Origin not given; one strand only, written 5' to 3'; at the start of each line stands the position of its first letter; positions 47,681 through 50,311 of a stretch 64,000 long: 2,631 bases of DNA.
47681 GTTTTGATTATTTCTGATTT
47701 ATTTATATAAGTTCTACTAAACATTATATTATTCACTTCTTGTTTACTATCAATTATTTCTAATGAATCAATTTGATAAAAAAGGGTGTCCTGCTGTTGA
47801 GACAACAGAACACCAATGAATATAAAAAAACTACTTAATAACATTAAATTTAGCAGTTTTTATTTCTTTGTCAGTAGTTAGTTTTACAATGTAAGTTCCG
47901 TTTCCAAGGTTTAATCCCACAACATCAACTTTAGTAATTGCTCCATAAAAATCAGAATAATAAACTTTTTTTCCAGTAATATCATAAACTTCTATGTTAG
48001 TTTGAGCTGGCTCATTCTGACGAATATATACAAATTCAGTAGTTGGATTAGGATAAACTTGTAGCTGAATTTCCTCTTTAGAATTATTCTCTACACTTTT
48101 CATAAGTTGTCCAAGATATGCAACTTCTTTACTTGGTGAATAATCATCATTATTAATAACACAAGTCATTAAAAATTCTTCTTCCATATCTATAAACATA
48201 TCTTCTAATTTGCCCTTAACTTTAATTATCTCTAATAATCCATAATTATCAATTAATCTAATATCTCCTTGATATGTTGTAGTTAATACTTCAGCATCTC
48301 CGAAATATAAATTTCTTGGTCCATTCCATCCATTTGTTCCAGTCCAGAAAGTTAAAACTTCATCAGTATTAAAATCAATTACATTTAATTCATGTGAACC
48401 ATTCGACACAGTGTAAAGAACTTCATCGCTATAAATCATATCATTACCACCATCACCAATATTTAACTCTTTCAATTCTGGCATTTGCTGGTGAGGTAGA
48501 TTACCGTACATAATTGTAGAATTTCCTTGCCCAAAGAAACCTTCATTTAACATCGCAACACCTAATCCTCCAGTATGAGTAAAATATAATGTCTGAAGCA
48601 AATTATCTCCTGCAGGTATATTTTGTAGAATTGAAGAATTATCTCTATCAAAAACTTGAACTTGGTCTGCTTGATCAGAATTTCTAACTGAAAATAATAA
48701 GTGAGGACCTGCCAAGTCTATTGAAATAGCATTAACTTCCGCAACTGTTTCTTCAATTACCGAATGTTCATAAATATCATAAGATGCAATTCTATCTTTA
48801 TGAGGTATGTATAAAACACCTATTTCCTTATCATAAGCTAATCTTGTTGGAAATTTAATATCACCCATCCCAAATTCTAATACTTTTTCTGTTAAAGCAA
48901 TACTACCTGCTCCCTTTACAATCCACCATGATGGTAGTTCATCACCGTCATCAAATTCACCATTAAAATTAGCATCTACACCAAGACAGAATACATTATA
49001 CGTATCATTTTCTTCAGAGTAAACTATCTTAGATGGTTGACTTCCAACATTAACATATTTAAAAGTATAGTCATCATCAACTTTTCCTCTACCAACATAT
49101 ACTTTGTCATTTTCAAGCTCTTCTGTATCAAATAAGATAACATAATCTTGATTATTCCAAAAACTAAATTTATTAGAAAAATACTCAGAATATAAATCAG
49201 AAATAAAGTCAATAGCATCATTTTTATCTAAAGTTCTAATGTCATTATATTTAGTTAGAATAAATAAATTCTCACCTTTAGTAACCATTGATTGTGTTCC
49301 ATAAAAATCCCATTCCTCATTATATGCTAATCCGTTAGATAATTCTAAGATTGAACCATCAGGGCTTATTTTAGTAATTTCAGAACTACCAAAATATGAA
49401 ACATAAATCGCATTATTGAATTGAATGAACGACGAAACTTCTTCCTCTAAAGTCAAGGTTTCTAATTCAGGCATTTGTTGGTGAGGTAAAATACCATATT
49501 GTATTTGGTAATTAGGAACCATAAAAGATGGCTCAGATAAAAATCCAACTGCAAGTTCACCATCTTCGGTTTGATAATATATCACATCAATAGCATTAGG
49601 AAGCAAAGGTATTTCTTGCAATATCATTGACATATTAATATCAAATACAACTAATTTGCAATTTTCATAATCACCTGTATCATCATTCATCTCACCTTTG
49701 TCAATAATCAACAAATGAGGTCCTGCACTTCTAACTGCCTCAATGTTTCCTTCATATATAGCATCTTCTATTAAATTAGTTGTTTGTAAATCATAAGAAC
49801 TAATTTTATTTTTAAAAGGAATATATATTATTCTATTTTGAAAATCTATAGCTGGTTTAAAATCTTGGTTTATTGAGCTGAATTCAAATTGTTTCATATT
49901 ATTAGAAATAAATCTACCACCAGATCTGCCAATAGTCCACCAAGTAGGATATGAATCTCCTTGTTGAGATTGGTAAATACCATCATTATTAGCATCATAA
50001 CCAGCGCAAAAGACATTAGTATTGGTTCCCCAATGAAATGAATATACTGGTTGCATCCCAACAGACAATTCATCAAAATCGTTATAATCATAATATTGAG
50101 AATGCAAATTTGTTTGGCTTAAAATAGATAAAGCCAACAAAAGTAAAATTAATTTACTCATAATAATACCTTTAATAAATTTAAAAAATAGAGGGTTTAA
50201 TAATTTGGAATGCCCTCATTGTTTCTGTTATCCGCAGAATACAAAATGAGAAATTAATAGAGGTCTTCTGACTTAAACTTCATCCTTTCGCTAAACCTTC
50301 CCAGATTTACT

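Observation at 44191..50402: Cobalamin riboswitch controlling an operon with a T9SS-CTD repeat protein, a BtuB-sized TonB receptor and two small secreted proteins: an atypical B12-capture locus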

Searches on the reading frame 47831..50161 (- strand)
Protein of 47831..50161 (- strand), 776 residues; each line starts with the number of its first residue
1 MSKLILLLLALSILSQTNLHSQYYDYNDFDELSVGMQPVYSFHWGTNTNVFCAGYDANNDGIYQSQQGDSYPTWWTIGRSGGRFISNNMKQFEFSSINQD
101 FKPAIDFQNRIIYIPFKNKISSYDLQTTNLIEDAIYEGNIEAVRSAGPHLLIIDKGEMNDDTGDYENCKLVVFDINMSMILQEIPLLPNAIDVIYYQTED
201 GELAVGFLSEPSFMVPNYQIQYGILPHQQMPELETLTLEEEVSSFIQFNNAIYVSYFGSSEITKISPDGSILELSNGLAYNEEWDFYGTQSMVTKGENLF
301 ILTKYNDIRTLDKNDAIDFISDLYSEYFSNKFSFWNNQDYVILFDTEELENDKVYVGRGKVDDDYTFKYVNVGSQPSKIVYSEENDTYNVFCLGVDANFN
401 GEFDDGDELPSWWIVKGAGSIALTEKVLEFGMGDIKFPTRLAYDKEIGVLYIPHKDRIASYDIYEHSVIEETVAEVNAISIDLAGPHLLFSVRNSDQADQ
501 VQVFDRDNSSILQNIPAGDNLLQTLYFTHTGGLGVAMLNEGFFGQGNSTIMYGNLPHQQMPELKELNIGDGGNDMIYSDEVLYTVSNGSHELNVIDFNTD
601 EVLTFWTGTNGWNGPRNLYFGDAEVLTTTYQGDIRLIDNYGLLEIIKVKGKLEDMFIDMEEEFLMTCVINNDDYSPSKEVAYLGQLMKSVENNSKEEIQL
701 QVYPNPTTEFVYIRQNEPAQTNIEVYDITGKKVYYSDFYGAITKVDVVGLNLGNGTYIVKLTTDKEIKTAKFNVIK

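Call 5: search_protein_families(library=pfam, proteins=[window:47831-50161:-], max_evalue=0.1)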
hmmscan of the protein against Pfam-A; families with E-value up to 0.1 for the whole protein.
window:47831-50161:- (776 aa): 3 families
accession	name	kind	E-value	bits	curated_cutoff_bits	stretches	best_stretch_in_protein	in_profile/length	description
PF18962.6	Por_Secre_tail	-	2.6e-11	44.1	27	1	702-772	1-73/75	Secretion system C-terminal sorting domain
PF11589.14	DUF3244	-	0.012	16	25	0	709-769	29-91/96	Domain of unknown function (DUF3244)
PF22701.2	Mala_s_1-like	-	0.026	14.7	27.5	0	246-273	95-122/195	Mal s 1 allergenic protein-like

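Call 6: search_protein_families(library=ncbifam, proteins=[window:47831-50161:-], max_evalue=0.1)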
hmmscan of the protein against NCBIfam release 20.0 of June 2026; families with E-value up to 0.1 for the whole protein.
window:47831-50161:- (776 aa): 3 families
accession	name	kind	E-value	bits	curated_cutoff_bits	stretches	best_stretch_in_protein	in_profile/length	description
TIGR04183.1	Por_Secre_tail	domain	1.1e-12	47.7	23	1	702-772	1-69/72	T9SS type A sorting domain-containing protein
NF050177.1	TapA_OM_Porphy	equivalog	1.1e-09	37.7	500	1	687-772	458-541/544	TapA/TapC family T9SS-dependent outer membrane protein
NF033708.1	T9SS_Cterm_ChiA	domain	0.00012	21.9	40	1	722-771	3-51/55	T9SS sorting signal type C domain-containing protein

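Call 7: search_solved_structures(query=window:47831-50161:-, max_evalue=10, show_alignments=2)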
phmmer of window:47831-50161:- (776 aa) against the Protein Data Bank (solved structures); distinct sequences matched with E-value up to 10: 5.
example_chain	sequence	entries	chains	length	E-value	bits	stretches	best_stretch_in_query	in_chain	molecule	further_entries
8ptf_A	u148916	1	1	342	7.7e-05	24.3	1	530-661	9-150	YncE family protein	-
8okv_B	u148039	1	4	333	0.0022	19.5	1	532-636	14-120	Putative surface layer protein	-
8puj_A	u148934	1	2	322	0.0038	18.7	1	532-636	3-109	YncE family protein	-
10lm_Q1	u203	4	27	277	0.036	15.5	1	53-144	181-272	Flagellar Coiling Protein FcpB | Bacterial flagellar sheath protein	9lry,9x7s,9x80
5jvk_A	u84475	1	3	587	0.22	12.9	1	700-770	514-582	Uncharacterized protein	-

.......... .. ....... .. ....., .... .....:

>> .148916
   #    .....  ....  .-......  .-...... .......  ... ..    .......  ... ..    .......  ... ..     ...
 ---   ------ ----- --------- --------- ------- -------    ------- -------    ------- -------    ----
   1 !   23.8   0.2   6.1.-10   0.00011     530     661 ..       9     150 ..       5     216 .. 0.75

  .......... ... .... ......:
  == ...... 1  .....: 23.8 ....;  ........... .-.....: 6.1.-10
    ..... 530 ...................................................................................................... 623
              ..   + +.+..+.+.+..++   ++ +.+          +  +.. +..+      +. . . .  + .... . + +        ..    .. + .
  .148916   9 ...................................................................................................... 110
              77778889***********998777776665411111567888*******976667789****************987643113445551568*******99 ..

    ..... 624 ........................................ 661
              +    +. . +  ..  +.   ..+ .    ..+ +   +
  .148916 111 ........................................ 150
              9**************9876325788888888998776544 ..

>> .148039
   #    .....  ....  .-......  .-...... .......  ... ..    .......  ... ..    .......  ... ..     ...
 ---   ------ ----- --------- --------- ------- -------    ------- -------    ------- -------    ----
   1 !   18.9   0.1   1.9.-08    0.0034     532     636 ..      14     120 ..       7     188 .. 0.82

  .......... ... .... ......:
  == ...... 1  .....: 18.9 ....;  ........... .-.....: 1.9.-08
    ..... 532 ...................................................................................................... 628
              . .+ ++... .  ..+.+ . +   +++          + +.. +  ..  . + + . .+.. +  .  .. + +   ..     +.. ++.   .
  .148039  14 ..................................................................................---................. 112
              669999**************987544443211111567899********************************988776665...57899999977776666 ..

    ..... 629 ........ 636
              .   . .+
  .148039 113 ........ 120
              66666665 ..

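Call 14: find_homologous_proteins(query=window:47831-50161:-, max_evalue=0.001)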
Query window:47831-50161:- (776 aa): 14 proteins with E <= 0.001 among 8000 candidates.
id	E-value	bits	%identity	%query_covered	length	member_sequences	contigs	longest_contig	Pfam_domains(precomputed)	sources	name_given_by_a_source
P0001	0.0e+0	1765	100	100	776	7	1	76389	PF18962.8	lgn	-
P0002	0.0e+0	1205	67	100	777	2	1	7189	PF18962.8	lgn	-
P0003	0.0e+0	1113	62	100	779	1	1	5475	PF18962.8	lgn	-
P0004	1.0e-285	968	55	98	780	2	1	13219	PF18962.8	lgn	-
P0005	4.0e-284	963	56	98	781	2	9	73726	PF18962.8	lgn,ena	-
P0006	3.5e-281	953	56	97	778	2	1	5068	PF18962.8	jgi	jgi:hypothetical protein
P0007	4.3e-278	943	56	98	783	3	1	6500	PF18962.8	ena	-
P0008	6.3e-234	797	47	100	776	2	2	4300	PF18962.8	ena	-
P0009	1.7e-227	776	47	100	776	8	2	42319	PF18962.8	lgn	-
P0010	1.5e-206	706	45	100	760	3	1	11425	PF18962.8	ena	-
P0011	2.6e-198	679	43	100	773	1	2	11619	PF18962.8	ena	-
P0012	5.5e-81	291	36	53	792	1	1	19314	PF18962.8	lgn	-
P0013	5.6e-7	46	26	53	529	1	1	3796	PF18962.8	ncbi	-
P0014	1.5e-5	42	28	28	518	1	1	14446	PF18962.8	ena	-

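Call 15: find_encoding_contigs(protein=P0005, flank=10000, max_places=2)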
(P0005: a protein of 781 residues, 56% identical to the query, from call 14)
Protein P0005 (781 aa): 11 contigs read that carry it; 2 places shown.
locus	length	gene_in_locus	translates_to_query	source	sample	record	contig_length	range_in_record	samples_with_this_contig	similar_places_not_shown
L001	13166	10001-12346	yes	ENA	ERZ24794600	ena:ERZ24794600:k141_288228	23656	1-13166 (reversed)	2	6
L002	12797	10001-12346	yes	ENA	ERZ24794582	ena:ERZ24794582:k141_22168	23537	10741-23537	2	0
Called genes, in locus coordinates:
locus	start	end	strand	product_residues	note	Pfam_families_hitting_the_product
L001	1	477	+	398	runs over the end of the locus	PF05977:MFS_3, PF13347:MFS_2 (weak), PF00083:Sugar_tr (weak), PF07690:MFS_1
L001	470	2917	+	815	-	PF13620:CarboxypepD_reg, PF14686:fn3_3 (weak), PF22904:NOMO1-like_2nd (weak), PF13715:CarbopepD_reg_2, PF07715:Plug, PF00593:TonB_dep_Rec_b-barrel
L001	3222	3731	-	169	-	-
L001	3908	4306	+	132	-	-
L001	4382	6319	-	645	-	PF00515:TPR_1 (faint), PF13181:TPR_8 (faint), PF13424:TPR_12 (weak), PF00512:HisKA, PF02518:HATPase_c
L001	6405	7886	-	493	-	PF00375:SDF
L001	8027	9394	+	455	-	PF02347:GDC-P, PF00266:Aminotran_5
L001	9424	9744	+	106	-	PF04977:DivIC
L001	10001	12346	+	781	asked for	PF18962:Por_Secre_tail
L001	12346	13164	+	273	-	?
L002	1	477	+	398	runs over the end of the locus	PF05977:MFS_3, PF13347:MFS_2 (weak), PF00083:Sugar_tr (weak), PF07690:MFS_1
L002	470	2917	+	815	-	PF13620:CarboxypepD_reg, PF14686:fn3_3 (weak), PF22904:NOMO1-like_2nd (weak), PF13715:CarbopepD_reg_2, PF07715:Plug, PF00593:TonB_dep_Rec_b-barrel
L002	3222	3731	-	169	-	-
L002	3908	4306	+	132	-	-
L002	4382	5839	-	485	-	PF00515:TPR_1 (faint), PF13181:TPR_8 (faint), PF13424:TPR_12 (faint), PF00512:HisKA, PF02518:HATPase_c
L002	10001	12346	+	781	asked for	PF18962:Por_Secre_tail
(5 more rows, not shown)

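Call 16: find_encoding_contigs(protein=P0009, flank=10000, max_places=2)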
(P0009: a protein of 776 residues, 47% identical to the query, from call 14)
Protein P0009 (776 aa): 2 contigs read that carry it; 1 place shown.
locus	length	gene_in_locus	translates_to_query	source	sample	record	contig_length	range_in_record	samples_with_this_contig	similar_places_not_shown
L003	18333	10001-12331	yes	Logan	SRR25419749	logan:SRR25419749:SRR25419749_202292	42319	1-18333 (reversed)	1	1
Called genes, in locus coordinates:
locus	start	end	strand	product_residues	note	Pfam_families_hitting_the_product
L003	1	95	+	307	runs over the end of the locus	PF01300:Sua5_yciO_yrdC, PF03481:Sua5_C (weak)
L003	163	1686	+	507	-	PF00221:Lyase_aromatic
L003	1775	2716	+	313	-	PF00041:fn3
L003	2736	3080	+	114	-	-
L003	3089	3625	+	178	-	-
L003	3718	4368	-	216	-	-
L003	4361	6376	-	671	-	PF00515:TPR_1 (faint), PF13424:TPR_12 (faint), PF00512:HisKA, PF02518:HATPase_c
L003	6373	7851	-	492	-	PF00375:SDF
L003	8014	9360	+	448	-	PF02347:GDC-P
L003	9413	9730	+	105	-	PF04977:DivIC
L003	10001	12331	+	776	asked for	PF18962:Por_Secre_tail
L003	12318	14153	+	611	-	PF00593:TonB_dep_Rec_b-barrel, PF07715:Plug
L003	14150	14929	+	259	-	-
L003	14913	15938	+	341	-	PF16819:DUF5074 (weak)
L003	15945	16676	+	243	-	PF04402:SIMPL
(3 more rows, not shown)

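Call 17: find_encoding_contigs(protein=P0012, flank=10000, max_places=2)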
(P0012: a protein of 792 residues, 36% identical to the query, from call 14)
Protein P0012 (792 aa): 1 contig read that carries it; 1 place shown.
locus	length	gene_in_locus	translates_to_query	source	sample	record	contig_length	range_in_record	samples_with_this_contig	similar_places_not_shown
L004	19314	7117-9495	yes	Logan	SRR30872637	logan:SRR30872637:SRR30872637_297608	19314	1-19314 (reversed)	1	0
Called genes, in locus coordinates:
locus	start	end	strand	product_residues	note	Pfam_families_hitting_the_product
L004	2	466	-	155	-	?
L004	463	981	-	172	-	-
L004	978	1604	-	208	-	PF01148:CTP_transf_1 (weak)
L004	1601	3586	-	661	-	PF13424:TPR_12 (faint), PF07719:TPR_2 (faint), PF17874:TPR_MalT (weak), PF00512:HisKA, PF02518:HATPase_c, PF13589:HATPase_c_3 (weak)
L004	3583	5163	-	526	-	PF00375:SDF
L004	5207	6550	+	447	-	PF02347:GDC-P, PF00266:Aminotran_5 (weak)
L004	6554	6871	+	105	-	PF04977:DivIC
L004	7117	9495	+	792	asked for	PF18962:Por_Secre_tail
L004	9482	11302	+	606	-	PF00593:TonB_dep_Rec_b-barrel, PF07715:Plug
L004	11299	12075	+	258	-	-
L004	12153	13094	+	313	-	-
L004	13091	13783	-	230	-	PF01227:GTP_cyclohydroI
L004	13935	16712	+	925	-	PF00005:ABC_tran (faint), PF02463:SMC_N (faint), PF03193:RsgA_GTPase (faint), PF13191:AAA_16 (faint), PF13304:AAA_21 (faint), PF13555:AAA_29 (faint), PF17760:UvrA_inter, PF17755:UvrA_DNA-bind, +1 more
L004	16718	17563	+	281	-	PF00682:HMGL-like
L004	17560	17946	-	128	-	PF00072:Response_reg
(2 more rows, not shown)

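Call 28: find_related_loci(query=A1, collection=genome_contigs, flank=10000)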
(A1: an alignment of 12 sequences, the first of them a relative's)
Query A1 (776 aa) in genome_contigs; peptide patterns used: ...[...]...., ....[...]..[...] (x = any residue, [..] = any of these).
130 stretches matched a pattern; 12 encode a relative of the query (tblastn E <= 1e-3); 12 distinct loci.
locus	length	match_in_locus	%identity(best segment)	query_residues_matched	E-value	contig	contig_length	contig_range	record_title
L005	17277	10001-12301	56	15-775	0e+0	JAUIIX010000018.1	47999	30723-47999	MAG: bacterium isolate Co_bin.282 NODE_5092_length_47999_cov_1.750752, whole genome shotgun sequence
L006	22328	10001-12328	47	1-776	0e+0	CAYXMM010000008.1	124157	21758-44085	MAG TPA_asm: uncultured Hyphomicrobiales bacterium isolate binchicken_co286_8 genome assembly, contig: NODE_223_length_1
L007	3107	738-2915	31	27-776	5e-77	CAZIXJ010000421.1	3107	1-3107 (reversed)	MAG TPA_asm: uncultured Hyphomicrobiales bacterium isolate SRP332253_co1_21 genome assembly, contig: NODE_47202_length_3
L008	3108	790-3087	26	4-776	1e-55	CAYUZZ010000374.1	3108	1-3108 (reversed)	MAG TPA_asm: uncultured Hyphomicrobiales bacterium isolate SRP118108_co5_124 genome assembly, contig: NODE_47997_length_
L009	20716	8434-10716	26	1-776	3e-56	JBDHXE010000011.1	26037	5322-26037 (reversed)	MAG: Chlorobiota bacterium isolate AS-MESO-3CA.185 NODE_7912_length_26037_cov_3.085439, whole genome shotgun sequence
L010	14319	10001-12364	28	1-774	3e-37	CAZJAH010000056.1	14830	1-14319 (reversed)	MAG TPA_asm: uncultured Hyphomicrobiales bacterium isolate SRP252850_co1_147 genome assembly, contig: NODE_7498_length_1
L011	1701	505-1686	27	5-737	4e-34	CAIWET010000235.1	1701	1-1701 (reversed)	MAG: uncultured Ignavibacteria bacterium isolate Loclat_bin-16206 genome assembly, contig: bin-16206:235/654, whole geno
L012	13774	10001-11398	27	1-776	1e-31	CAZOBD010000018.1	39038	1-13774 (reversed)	MAG TPA_asm: uncultured Hyphomicrobiales bacterium isolate SRP141376_co4_174 genome assembly, contig: NODE_1824_length_3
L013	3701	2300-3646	26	1-774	3e-30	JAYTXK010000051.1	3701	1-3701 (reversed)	MAG: Ignavibacteriota bacterium isolate GFS_5961 GFS_5961_50, whole genome shotgun sequence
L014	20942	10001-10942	31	25-670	2e-29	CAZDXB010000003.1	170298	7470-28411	MAG TPA_asm: uncultured Hyphomicrobiales bacterium isolate SRP141376_co1_185 genome assembly, contig: NODE_148_length_17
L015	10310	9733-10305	38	18-548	2e-25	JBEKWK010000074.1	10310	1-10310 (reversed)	MAG: FCB group bacterium isolate SPRUCE 626 SPRUCE_626_74, whole genome shotgun sequence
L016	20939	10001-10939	29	4-596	7e-16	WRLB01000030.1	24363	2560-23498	MAG: Bacteroidetes bacterium isolate Th196P3bin14 Ga0099364_10003501, whole genome shotgun sequence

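Call 30: predict_structure(alignment_id=A1)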
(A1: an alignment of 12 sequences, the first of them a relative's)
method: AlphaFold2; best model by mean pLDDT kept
length: 776 residues; sequences in the alignment: 12
mean_pLDDT: 83.8   pTM: 0.78
mean pLDDT of the five models: 83.8, 83.6, 82.1, 81.6, 80.2
residues with pLDDT >= 90: 321; 70-90: 361; 50-70: 57; < 50: 37
segments of 3 or more residues with pLDDT < 50: 1-22, 689-698, 704-708
pLDDT, mean of each block of 10 residues (from residue 1): 41 29 73 94 91 92 91 93 90 90 90 95 93 93 89 91 88 91 91 89 90 89 81 90 93 93 91 92 80 90 92 91 81 82 91 89 71 90 87 75 69 83 88 77 89 90 88 89 87 85 84 88 89 90 82 84 90 90 90 92 92 87 84 88 85 83 80 66 69 40 54 72 85 84 76 82 77 71
secondary structure, 60 per line:
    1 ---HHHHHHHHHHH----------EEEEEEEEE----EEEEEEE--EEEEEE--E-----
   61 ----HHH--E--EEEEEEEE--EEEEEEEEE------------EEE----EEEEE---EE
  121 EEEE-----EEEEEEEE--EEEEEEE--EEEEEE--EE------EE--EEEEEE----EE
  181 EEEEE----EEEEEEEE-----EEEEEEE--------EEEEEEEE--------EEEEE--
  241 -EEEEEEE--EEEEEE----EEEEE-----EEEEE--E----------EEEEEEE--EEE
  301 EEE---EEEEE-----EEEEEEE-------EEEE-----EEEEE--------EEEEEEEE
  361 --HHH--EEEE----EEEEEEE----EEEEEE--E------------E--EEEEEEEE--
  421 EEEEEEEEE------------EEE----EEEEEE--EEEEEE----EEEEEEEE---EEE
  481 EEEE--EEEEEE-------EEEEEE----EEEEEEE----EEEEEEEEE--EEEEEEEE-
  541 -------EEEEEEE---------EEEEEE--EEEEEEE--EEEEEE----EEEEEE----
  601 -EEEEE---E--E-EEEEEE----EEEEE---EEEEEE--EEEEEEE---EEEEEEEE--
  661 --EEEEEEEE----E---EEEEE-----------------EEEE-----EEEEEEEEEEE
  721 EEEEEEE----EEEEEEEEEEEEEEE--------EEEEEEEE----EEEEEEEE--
elements in order (helices of 4 or more, strands of 3 or more residues): H4-14 E25-33 E38-44 E47-52 E73-80 E83-91 E104-106 E111-115 E119-124 E130-137 E140-146 E149-154 E169-174 E179-185 E190-197 E203-209 E218-225 E234-238 E242-248 E251-256 E261-265 E271-275 E289-295 E298-303 E307-311 E317-323 E331-334 E340-344 E353-360 E368-371 E376-382 E387-392 E411-418 E421-429 E442-444 E449-454 E457-462 E467-474 E478-484 E487-492 E500-505 E510-516 E521-529 E532-539 E548-554 E564-569 E572-578 E581-586 E591-596 E602-606 E615-620 E625-629 E633-638 E641-647 E651-658 E663-670 E679-683 E701-704 E710-727 E732-746 E755-762 E767-774
